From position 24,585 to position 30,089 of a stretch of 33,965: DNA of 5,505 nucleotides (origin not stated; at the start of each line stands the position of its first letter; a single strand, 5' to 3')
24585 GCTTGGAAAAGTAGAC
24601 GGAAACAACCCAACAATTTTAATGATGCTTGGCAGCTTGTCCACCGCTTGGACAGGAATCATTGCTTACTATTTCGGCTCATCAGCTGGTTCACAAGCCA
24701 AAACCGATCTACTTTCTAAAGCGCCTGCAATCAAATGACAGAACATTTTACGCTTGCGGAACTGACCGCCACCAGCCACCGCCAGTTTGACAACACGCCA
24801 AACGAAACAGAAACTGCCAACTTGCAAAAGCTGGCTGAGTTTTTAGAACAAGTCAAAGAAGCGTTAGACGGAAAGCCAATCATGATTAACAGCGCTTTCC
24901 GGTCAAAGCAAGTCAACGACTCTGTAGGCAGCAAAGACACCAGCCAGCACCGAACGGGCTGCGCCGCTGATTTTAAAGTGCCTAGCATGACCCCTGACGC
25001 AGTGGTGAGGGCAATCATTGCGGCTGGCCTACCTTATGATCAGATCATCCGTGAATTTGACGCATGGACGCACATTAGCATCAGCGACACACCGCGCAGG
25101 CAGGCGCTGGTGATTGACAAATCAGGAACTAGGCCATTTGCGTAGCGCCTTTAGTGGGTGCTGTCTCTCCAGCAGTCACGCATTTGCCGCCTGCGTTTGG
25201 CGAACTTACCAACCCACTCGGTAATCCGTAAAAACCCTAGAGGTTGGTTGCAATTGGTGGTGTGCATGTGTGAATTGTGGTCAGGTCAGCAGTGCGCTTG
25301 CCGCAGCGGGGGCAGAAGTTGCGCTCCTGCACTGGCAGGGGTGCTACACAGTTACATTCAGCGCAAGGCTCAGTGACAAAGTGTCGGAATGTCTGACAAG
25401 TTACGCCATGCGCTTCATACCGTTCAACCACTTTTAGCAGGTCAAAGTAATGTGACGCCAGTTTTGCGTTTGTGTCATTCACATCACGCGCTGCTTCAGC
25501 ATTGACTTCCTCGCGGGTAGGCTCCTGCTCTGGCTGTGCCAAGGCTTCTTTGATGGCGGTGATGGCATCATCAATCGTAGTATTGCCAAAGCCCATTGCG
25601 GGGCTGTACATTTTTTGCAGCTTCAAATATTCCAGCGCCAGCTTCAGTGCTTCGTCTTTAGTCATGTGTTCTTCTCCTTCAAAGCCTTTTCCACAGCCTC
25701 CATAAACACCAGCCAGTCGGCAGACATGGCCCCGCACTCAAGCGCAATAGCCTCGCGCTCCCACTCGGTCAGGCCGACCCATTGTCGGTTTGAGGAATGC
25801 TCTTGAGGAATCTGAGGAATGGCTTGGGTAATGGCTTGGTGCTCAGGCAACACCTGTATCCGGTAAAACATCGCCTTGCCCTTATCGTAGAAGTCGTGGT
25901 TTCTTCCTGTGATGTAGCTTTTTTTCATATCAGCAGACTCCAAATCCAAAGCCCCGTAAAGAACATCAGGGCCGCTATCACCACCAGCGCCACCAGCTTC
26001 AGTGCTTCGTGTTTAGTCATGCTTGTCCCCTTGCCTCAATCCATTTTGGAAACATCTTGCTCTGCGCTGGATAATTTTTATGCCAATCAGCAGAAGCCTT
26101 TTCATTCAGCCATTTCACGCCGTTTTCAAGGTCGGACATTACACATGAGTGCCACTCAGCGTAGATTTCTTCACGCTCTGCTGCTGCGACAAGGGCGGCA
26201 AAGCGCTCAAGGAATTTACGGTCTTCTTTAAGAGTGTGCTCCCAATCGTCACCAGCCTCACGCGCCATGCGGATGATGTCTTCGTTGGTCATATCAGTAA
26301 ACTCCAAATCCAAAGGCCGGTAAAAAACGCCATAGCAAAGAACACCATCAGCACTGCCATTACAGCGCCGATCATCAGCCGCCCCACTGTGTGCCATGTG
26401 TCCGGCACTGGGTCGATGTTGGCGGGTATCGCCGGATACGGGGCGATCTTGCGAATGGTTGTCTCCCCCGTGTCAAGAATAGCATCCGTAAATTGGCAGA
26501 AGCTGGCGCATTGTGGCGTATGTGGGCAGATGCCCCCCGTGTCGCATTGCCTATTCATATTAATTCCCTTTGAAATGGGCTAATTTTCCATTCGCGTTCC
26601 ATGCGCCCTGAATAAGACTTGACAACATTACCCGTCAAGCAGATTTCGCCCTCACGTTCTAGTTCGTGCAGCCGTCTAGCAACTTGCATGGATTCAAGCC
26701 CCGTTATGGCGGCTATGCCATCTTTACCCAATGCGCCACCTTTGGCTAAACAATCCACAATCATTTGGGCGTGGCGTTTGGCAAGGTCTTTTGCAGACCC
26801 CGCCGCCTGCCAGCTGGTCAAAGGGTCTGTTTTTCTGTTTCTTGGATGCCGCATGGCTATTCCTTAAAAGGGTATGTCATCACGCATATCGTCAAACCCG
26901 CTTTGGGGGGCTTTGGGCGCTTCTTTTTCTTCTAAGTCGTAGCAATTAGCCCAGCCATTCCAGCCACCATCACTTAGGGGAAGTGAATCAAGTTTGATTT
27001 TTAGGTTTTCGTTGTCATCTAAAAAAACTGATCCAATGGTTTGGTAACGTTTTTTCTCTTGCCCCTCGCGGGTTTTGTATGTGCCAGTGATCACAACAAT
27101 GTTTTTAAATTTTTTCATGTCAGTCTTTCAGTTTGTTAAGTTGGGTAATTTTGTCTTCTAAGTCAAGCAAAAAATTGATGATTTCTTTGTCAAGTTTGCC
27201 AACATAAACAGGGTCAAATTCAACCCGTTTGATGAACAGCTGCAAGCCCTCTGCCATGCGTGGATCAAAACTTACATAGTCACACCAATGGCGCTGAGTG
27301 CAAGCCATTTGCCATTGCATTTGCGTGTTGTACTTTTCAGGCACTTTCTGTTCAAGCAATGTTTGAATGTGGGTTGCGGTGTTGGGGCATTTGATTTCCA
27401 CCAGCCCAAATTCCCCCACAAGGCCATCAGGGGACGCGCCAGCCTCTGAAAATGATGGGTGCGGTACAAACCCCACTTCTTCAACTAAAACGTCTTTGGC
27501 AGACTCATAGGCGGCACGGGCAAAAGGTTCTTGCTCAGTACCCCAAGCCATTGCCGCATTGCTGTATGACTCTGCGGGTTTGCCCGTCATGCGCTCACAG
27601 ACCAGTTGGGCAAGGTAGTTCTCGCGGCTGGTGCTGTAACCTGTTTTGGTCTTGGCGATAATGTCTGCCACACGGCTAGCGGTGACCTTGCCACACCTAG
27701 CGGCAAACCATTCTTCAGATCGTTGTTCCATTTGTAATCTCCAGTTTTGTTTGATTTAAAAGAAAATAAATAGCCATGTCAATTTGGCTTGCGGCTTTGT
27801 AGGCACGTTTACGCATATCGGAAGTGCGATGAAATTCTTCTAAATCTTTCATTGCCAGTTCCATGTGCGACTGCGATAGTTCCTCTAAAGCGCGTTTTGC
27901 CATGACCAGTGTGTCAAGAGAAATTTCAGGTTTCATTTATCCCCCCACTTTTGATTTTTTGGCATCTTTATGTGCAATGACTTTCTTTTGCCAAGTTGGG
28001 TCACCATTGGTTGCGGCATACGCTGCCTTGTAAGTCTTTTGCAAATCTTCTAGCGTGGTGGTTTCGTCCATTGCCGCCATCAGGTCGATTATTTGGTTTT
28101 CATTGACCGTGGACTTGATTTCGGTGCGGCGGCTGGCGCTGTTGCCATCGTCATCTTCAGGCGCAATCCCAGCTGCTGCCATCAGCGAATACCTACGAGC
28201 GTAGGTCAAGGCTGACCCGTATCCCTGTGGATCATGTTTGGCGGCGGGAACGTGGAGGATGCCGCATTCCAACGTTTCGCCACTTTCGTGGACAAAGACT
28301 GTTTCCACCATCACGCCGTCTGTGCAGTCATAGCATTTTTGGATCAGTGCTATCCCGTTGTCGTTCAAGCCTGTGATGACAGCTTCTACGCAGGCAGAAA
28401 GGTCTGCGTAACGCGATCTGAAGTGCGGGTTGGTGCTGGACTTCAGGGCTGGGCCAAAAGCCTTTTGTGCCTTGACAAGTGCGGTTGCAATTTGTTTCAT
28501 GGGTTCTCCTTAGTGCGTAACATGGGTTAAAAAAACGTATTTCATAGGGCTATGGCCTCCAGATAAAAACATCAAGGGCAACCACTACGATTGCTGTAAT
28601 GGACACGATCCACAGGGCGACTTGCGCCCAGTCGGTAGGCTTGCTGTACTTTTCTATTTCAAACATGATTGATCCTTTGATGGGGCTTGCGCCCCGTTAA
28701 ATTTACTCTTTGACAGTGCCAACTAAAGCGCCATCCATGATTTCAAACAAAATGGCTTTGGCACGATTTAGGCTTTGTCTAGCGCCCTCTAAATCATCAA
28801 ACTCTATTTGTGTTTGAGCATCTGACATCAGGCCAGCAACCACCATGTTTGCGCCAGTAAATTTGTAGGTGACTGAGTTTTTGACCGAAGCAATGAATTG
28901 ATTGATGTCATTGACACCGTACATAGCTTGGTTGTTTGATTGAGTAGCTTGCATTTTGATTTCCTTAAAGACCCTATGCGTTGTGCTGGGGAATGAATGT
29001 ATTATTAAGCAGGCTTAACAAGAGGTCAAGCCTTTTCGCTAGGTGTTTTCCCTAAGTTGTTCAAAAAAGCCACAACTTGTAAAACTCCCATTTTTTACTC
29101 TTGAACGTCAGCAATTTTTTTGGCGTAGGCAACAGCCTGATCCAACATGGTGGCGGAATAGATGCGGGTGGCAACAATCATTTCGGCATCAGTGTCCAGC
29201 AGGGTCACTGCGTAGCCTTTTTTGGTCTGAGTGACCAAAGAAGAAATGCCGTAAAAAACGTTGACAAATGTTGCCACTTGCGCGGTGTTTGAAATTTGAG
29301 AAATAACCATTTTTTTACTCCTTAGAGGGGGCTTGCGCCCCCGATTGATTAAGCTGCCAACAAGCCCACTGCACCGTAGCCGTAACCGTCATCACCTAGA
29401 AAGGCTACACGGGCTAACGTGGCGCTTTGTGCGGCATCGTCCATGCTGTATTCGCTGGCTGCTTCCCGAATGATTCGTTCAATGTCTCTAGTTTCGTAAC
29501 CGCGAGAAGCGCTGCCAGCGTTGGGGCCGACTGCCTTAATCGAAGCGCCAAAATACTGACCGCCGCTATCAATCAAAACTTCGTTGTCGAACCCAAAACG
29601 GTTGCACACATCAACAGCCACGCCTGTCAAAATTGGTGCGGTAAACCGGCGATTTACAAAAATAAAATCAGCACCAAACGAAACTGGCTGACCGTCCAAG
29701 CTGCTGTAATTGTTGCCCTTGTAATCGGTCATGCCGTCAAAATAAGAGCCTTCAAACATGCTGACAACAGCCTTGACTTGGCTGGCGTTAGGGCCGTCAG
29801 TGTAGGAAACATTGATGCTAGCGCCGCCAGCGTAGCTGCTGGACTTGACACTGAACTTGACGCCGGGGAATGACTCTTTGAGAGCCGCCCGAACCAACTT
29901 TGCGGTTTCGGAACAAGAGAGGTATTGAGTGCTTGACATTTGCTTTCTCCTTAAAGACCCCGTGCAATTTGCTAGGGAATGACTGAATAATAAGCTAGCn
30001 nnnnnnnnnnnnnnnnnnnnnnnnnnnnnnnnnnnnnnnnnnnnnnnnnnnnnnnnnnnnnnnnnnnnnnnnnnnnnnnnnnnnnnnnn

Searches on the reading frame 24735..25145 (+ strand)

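Call 70: search_protein_families(library=phrogs, proteins=[window:24735-25145:+], max_evalue=0.001)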
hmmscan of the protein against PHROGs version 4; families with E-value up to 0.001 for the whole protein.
window:24735-25145:+ (136 aa): 3 families
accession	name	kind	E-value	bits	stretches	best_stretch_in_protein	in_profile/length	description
phrog_894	-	lysis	3.9e-33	116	1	2-127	47-175/389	endolysin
phrog_28234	-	lysis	3.2e-10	40.6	1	2-90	245-334/372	endolysin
phrog_17373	-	other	4.3e-05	24.3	1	42-93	49-100/224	peptidase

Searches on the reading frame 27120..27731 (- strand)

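Call 70: search_protein_families(library=phrogs, proteins=[window:27120-27731:-], max_evalue=0.001)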
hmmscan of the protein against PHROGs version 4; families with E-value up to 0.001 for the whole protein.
window:27120-27731:- (203 aa): 3 families
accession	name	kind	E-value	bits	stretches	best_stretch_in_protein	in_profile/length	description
phrog_149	-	DNA, RNA and nucleotide metabolism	1.8e-48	166.7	1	1-202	597-804/1242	exonuclease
phrog_434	-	DNA, RNA and nucleotide metabolism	3.8e-24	86.6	1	2-195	54-240/372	RecE-like recombination exonuclease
phrog_19855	-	head and packaging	7.5e-10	38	1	1-148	462-599/1257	virion structural protein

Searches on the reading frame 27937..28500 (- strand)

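Call 70: search_protein_families(library=phrogs, proteins=[window:27937-28500:-], max_evalue=0.001)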
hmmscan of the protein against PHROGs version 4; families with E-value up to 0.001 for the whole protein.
window:27937-28500:- (187 aa): 5 families
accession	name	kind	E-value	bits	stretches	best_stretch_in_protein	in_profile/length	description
phrog_2324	-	DNA, RNA and nucleotide metabolism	3.7e-43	148.3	1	1-165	8-176/193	Erf-like ssDNA annealing protein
phrog_155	-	DNA, RNA and nucleotide metabolism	1.8e-35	124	1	2-159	66-241/308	Erf-like ssDNA annealing protein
phrog_10003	-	other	1.5e-19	71.6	1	20-170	61-216/297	recombinase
phrog_34817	-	unknown function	1.3e-12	48.7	1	23-129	39-143/291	-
phrog_37640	-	unknown function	7.3e-06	27.1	1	63-180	2-118/169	-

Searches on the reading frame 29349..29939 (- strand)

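Call 70: search_protein_families(library=phrogs, proteins=[window:29349-29939:-], max_evalue=0.001)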
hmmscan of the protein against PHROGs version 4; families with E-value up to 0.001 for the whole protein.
window:29349-29939:- (196 aa): 1 family
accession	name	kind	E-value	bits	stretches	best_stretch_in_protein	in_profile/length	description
phrog_15549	-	unknown function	6.5e-26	92.2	1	4-120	7-122/172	-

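Call 71: search_protein_families(library=pfam, proteins=[window:29349-29939:-], max_evalue=0.01)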
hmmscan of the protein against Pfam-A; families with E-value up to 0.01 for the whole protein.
window:29349-29939:- (196 aa): 1 family
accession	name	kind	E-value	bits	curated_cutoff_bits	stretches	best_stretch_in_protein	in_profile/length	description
PF18847.6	LPD29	-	3.6e-24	85.7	27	1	8-99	2-92/93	Large polyvalent protein associated domain 29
